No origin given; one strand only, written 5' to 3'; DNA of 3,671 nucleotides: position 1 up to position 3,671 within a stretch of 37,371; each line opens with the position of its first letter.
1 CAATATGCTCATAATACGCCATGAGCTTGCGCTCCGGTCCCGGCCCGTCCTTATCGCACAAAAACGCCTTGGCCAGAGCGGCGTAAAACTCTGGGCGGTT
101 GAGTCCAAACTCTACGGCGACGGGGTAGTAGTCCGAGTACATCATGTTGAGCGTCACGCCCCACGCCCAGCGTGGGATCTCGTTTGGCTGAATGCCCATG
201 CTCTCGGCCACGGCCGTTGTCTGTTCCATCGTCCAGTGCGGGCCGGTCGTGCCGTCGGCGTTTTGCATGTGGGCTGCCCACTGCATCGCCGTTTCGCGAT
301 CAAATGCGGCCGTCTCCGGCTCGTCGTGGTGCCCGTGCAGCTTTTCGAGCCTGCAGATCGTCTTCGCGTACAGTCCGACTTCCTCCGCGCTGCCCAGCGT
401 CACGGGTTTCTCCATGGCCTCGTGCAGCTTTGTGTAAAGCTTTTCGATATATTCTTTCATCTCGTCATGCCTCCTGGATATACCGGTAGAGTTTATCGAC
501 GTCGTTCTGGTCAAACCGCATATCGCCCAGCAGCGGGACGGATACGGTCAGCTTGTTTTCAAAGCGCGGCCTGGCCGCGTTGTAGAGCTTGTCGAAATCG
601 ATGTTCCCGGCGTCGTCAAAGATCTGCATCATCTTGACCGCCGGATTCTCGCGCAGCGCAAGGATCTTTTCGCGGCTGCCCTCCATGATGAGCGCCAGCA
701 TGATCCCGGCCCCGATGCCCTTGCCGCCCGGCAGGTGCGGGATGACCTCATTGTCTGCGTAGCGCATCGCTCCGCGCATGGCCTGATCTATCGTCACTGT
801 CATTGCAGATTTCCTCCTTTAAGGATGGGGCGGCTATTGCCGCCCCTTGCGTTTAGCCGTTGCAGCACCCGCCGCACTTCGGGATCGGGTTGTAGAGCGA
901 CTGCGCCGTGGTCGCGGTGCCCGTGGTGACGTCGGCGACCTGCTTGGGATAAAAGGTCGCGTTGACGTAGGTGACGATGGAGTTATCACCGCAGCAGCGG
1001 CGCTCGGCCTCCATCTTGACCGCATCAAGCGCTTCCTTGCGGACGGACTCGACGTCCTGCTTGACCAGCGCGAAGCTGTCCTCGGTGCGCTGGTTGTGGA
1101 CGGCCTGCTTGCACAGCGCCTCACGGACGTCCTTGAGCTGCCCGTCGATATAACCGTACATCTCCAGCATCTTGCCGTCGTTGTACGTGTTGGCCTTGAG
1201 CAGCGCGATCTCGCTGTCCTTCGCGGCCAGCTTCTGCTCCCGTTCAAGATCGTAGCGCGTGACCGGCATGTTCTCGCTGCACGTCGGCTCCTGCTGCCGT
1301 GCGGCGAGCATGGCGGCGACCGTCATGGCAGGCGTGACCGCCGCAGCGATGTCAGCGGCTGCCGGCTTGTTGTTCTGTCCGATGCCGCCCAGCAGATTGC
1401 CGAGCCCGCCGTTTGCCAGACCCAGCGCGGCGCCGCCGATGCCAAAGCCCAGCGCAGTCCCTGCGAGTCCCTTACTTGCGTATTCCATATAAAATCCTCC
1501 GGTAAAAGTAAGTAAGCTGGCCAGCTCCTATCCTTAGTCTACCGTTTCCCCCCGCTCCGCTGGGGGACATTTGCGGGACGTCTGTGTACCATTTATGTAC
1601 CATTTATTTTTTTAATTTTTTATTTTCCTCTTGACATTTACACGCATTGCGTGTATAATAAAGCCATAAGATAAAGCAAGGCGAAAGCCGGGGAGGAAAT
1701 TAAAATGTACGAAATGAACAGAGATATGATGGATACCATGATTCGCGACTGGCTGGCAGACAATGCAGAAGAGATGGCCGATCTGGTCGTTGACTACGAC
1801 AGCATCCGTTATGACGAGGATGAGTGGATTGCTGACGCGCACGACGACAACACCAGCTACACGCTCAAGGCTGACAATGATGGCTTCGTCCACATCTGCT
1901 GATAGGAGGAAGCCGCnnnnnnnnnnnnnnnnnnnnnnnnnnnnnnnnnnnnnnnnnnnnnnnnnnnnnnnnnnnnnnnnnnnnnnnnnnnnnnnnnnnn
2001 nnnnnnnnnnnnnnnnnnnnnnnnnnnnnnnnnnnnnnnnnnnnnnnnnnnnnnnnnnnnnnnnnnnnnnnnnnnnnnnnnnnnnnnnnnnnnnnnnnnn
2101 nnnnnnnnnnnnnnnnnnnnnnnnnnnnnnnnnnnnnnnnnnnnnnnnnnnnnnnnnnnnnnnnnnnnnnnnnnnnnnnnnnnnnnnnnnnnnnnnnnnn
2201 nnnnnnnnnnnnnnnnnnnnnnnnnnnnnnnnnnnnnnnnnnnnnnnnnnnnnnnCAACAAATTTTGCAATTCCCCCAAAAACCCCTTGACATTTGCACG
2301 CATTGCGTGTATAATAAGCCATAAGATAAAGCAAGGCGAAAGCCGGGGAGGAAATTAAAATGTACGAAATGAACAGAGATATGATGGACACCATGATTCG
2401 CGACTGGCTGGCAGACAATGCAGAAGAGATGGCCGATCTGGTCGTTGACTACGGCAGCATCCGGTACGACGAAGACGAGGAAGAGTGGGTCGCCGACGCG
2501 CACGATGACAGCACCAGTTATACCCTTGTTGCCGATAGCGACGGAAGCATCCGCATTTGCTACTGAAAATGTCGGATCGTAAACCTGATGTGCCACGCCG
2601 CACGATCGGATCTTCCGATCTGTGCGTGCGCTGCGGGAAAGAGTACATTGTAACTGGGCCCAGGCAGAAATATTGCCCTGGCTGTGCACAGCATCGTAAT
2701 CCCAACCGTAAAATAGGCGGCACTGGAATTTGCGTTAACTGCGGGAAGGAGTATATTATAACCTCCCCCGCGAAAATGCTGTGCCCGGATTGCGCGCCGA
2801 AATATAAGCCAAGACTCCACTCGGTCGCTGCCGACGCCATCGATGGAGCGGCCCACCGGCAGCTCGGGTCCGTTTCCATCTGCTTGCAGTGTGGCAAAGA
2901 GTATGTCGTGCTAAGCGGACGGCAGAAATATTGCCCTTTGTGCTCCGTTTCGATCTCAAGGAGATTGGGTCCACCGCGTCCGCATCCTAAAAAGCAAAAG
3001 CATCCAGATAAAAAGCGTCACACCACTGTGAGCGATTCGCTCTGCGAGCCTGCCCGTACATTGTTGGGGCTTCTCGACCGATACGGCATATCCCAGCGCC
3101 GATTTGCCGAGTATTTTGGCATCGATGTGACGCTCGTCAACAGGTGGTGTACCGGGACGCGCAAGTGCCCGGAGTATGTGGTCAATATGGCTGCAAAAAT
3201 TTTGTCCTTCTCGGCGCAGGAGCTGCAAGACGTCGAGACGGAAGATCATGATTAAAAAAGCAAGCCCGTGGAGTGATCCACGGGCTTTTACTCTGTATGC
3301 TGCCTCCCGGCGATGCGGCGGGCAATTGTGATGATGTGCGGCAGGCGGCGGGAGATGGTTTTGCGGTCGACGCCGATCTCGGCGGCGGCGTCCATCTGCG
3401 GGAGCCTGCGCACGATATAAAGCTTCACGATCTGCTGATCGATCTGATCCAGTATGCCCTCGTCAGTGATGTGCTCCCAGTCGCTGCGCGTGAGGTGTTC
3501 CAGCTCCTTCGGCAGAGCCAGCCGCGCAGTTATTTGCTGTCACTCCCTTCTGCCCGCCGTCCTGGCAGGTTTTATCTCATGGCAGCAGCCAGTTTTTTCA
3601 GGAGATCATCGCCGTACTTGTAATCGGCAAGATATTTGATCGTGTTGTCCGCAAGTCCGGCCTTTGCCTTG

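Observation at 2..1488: Autonomous three-gene cargo operon next to the integrase, with no recognisable families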

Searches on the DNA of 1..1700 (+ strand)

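Call 8: search_dna_similar(query=window:1-1700:+, collection=phages, mode=distant)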
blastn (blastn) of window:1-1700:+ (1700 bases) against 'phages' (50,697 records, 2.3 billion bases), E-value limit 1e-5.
Records with a match: 5; places in all: 5; records where one place covers at least 80% of the query: 1.
Best place of each record, by identity: 80-90% 1; 60-80% 4.
By first word of the organism name: Bacteriophage 5.
By host as written in the record: - 5.
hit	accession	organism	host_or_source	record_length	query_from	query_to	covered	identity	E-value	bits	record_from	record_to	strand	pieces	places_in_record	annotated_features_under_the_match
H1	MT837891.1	Bacteriophage sp.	human fecal samples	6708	3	1639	96%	87.2%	0e+0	1999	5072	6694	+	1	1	record has no annotation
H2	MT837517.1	Bacteriophage sp.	human fecal samples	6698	26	292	16%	68.5%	1e-14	89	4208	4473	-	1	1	record has no annotation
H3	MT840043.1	Bacteriophage sp.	human fecal samples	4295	825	1011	11%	78.6%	3e-35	156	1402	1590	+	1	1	record has no annotation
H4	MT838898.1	Bacteriophage sp.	human fecal samples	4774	116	284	10%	72.4%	1e-14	89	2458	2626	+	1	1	record has no annotation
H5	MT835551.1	Bacteriophage sp.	human fecal samples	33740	1585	1699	7%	74.4%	2e-6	62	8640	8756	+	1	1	record has no annotation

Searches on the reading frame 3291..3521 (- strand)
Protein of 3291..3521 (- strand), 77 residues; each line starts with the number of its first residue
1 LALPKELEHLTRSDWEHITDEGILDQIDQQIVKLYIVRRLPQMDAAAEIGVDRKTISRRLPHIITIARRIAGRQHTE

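Call 90: search_protein_families(library=padloc, max_evalue=0.1, proteins=[window:3291-3521:-])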
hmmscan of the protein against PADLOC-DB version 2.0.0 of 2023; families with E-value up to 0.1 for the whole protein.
seq(77 aa): 1 family
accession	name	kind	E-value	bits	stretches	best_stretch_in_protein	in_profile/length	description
PDLC01858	CARF3--CARF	-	0.022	12.6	1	12-63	131-181/204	-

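Call 91: search_protein_families(library=ncbifam, max_evalue=0.1, proteins=[window:3291-3521:-])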
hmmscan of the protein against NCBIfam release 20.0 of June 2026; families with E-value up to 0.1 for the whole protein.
seq(77 aa): 2 families
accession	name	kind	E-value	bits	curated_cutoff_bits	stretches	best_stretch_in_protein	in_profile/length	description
TIGR02937.1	sigma70-ECF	superfamily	0.00012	21.8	42.9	1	24-64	118-158/165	sigma-70 family RNA polymerase sigma factor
NF005644.0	PRK07408.1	subfamily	0.013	15.1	261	1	24-62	206-244/258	RNA polymerase sigma factor SigF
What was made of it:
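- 3288..3521 (-): Small (77-aa) sigma-70-region-4-like HTH gene. It is the last gene of the holin-endolysin operon and has a CTG start. It is the presumed regulator of the g1 promoter. Weak sigma70-ECF region-4 match, 1e-4, below the curated cut-off (call 91).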
